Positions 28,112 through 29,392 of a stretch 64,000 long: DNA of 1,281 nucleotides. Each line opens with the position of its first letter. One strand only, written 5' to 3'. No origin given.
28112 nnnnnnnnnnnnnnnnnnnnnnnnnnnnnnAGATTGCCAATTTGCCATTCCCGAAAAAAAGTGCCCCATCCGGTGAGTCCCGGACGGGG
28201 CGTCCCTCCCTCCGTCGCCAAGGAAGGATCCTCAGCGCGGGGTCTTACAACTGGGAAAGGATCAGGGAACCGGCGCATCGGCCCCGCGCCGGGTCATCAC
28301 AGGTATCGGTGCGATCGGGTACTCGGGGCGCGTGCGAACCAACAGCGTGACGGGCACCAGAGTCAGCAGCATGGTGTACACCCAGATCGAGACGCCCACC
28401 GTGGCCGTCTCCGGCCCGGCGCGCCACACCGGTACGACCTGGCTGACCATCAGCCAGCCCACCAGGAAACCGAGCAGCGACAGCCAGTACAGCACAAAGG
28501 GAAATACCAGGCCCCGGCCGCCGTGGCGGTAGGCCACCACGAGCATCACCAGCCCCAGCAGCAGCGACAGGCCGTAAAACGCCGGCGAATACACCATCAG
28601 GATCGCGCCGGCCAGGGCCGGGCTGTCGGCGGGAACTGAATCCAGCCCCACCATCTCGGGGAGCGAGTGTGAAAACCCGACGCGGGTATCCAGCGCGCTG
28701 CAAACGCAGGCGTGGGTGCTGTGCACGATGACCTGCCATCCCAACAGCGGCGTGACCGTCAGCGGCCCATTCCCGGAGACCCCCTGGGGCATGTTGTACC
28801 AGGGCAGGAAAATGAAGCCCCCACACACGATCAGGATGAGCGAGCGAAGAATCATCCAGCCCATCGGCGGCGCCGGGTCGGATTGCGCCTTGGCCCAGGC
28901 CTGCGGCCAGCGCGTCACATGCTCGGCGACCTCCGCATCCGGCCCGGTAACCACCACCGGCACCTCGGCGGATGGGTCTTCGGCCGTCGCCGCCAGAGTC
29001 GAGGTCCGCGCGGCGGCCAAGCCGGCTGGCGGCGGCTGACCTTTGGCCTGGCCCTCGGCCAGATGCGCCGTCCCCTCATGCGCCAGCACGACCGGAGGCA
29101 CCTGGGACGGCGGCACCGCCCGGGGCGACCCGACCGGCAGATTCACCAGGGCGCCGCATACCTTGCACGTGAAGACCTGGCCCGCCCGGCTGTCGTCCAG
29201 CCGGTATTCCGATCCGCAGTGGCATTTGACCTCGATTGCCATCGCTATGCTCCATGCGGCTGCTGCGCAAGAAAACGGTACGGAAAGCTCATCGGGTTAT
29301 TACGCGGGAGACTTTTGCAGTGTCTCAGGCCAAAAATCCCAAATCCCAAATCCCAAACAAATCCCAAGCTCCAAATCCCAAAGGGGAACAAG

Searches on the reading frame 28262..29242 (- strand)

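Call 33: search_protein_families(library=pfam, proteins=[window:28262-29242:-], max_evalue=1)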
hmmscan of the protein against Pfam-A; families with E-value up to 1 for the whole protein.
window:28262-29242:- (326 aa): 5 families
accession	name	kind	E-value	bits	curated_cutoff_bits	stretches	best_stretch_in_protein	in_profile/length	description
PF06397.17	Desulfoferrod_N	-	0.032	14.3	23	1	19-34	2-17/36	Desulfoferrodoxin, N-terminal domain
PF08271.17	Zn_Ribbon_TF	-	0.055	13.5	29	1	9-33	6-29/43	TFIIB zinc-binding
PF13717.11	Zn_ribbon_4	-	0.14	12.6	30.3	1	8-31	7-33/36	zinc-ribbon domain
PF23548.1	Zn_ribbon_FGT1_2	-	0.15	12.2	27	1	25-41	4-20/35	FORGETTER1 second zinc ribbon domain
PF21344.3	Zn_ribbon_LysW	-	0.21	11.7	27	1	8-31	5-29/46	Alpha-aminoadipate carrier protein LysW-like, globular domain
